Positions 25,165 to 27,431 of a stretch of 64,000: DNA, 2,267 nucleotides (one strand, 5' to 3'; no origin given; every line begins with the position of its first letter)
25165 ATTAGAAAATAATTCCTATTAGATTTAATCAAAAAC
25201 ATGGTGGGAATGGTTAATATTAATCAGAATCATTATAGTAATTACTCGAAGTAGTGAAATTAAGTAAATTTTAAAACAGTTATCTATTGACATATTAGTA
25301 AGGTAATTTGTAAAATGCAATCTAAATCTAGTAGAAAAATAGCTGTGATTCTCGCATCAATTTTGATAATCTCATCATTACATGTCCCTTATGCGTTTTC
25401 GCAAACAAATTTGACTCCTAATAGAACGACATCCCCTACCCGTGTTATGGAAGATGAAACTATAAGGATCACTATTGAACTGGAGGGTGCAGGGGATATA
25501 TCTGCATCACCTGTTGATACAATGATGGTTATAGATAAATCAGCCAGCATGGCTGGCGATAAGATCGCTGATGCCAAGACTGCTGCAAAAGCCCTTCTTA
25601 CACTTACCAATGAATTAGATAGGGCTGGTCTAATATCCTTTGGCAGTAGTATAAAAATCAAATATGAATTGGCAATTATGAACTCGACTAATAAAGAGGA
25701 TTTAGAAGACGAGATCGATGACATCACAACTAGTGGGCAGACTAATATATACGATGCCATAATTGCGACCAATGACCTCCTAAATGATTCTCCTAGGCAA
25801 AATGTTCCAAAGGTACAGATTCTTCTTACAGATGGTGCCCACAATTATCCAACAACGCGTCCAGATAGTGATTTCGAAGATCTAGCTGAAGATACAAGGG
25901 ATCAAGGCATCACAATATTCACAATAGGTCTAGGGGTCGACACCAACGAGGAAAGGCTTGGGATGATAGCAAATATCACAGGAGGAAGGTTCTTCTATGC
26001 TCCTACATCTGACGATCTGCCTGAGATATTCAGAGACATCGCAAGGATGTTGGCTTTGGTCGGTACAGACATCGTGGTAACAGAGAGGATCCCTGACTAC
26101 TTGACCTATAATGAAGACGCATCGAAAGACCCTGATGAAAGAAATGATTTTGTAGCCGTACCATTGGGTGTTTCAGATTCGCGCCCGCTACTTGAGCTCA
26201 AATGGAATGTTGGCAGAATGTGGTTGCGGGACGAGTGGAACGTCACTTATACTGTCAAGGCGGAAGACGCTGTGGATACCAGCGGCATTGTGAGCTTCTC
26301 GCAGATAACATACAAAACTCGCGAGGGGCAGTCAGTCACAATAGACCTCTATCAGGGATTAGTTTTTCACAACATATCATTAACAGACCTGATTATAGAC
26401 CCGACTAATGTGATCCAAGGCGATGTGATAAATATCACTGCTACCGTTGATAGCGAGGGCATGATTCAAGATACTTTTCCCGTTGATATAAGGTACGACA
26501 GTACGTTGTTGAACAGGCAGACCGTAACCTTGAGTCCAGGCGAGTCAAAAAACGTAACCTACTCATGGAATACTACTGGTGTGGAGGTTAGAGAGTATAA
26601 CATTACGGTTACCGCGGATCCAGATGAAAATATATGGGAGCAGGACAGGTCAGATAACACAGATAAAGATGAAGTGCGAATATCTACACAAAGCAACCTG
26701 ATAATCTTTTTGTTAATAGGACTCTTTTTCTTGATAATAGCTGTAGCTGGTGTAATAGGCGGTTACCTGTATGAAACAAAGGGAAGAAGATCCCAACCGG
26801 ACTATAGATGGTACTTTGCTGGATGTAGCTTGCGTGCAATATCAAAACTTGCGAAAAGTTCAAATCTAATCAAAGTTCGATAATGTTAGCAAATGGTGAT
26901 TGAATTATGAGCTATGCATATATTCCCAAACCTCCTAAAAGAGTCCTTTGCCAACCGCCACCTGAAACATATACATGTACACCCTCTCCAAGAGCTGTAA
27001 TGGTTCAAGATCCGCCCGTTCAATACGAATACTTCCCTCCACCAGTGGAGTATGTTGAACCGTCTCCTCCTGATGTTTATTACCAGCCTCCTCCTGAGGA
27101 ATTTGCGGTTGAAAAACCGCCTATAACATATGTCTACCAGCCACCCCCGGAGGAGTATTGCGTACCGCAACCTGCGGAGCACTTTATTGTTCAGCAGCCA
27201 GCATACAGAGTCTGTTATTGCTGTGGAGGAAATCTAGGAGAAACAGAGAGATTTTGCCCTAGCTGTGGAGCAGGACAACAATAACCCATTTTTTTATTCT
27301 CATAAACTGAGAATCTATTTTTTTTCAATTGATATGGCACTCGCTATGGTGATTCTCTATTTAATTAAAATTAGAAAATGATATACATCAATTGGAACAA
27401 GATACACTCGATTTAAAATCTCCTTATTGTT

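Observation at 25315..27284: Duplicated module: secreted vWA-CARDB membrane protein followed by a small zinc-ribbon gene (second copy at 58431..60338)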

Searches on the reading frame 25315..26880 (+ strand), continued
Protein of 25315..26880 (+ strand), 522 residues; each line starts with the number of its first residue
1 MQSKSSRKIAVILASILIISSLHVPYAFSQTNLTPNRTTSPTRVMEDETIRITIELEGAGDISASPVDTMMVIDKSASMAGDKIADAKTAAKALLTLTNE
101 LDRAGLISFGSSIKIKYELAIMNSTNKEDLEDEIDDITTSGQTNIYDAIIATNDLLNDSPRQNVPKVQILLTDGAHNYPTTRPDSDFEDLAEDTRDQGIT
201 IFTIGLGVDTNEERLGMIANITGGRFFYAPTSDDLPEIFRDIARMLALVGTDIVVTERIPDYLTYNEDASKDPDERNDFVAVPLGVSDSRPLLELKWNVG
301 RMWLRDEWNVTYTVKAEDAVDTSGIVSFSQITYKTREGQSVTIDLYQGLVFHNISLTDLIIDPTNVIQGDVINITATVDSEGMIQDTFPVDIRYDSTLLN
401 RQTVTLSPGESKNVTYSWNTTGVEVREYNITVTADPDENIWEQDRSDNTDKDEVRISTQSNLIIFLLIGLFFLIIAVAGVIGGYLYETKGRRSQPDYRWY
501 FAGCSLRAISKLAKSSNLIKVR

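Call 32: search_protein_families(library=pfam, proteins=[L023:4260-4859:+, L023:4131-4253:+], max_evalue=0.01)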
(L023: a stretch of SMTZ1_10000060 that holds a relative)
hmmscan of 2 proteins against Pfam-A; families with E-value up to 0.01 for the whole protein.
L023:4260-4859:+ (200 aa): 2 families
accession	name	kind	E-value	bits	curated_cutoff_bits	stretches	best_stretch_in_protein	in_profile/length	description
PF00643.29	zf-B_box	-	0.0028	18.2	24.1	0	12-37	3-28/42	B-box zinc finger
PF18439.7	zf_UBZ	-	0.0095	16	25.6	0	24-34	2-12/32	Ubiquitin-Binding Zinc Finger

L023:4131-4253:+ (41 aa): 7 families
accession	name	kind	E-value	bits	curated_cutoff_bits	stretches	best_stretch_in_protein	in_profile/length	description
PF12773.13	DZR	-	4.5e-05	24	27.3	1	5-26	1-21/45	Double zinc ribbon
PF13240.11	Zn_Ribbon_1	-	0.00022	21.4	25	1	5-26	2-22/23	zinc-ribbon domain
PF13248.11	Zn_ribbon_3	-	0.00052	19.8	27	1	3-25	3-24/26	zinc-ribbon domain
PF08772.16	Zn_ribbon_NOB1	-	0.0012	19.4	24.9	1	2-25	8-31/72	Nin one binding (NOB1) Zn-ribbon like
PF14446.12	Prok-RING_1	-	0.0015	18.9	29.1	1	3-27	5-30/54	Prokaryotic RING finger family 1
PF18912.6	DZR_2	-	0.0082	16.4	27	1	4-27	23-46/56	Double zinc ribbon domain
PF17032.10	Zn_ribbon_15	-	0.0096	17.1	28.9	1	3-24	53-73/73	zinc-ribbon family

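Call 71: search_protein_families(library=ncbifam, proteins=[window:25315-26880:+], max_evalue=0.01)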
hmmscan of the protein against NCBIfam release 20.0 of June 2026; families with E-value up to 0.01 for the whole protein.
window:25315-26880:+ (522 aa): 6 families
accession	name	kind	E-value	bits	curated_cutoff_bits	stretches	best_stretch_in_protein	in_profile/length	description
NF047508.1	VWA_BatA_Lepto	exception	6e-12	45.2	380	1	66-244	88-271/315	VWA domain-containing protein BatA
TIGR00868.1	hCaCC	subfamily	1.2e-10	39.9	900.85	1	71-235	309-466/863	calcium-activated chloride channel protein 1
TIGR03788.1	marine_srt_targ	equivalog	4.2e-10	38.7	551.65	1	66-236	271-435/629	marine proteobacterial sortase target protein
NF010238.0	PRK13685.1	subfamily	1.7e-08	33.9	432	1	69-244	99-296/335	hypothetical protein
TIGR03436.1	acidobact_VWFA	subfamily_domain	4.5e-07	29.7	81.25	1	65-244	65-280/324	VWA domain-containing protein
TIGR02031.1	BchD-ChlD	equivalog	0.0097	14.6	499.55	0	71-233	428-603/608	magnesium chelatase ATPase subunit D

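Call 72: search_protein_families(library=padloc, proteins=[window:25315-26880:+], max_evalue=0.01)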
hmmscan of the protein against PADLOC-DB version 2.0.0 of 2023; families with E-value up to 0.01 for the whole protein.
window:25315-26880:+ (522 aa): 0 families

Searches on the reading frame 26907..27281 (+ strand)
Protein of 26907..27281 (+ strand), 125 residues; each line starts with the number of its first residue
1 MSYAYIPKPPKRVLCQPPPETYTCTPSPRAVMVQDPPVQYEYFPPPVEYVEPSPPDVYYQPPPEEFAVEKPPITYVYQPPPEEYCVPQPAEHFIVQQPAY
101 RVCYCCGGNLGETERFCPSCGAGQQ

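Call 5: search_protein_families(library=pfam, proteins=[window:26907-27281:+], max_evalue=0.1)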
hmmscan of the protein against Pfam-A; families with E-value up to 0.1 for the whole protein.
window:26907-27281:+ (125 aa): 1 family
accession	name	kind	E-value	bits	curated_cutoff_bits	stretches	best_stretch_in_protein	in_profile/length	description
PF12773.13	DZR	-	0.047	14.3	27.3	1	100-121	24-45/45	Double zinc ribbon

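Call 47: find_homologous_proteins(query=window:26907-27281:+)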
Query window:26907-27281:+ (125 aa): 3 proteins with E <= 0.001 among 59 candidates.
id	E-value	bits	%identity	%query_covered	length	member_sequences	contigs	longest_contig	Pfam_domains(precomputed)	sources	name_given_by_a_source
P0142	4.7e-5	41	34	98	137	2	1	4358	-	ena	-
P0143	1.4e-4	40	34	95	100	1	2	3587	-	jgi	jgi:hypothetical protein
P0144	6.6e-4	38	45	73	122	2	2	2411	-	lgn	-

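Call 51: find_encoding_contigs(protein=P0142, flank=5000, max_places=4)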
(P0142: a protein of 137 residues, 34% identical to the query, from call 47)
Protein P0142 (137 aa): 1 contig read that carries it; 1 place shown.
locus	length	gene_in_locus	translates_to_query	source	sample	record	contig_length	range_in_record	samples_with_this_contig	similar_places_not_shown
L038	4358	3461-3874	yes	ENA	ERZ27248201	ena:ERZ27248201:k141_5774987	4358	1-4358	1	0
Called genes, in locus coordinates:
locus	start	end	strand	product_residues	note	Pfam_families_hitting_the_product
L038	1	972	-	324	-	?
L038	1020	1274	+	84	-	PF01642:MM_CoA_mutase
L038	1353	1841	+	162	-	PF01642:MM_CoA_mutase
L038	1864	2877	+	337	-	PF03029:ATP_bind_1 (faint), PF03308:MeaB, PF13191:AAA_16 (weak), PF00448:SRP54 (weak), PF02492:cobW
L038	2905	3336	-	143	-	-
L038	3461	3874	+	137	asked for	-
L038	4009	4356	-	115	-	?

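Call 71: search_protein_families(library=ncbifam, proteins=[window:26907-27281:+], max_evalue=0.01)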
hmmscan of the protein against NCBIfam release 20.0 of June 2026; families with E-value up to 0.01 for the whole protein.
window:26907-27281:+ (125 aa): 0 families

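Call 72: search_protein_families(library=padloc, proteins=[window:26907-27281:+], max_evalue=0.01)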
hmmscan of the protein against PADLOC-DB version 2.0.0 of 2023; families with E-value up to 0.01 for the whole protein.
window:26907-27281:+ (125 aa): 0 families
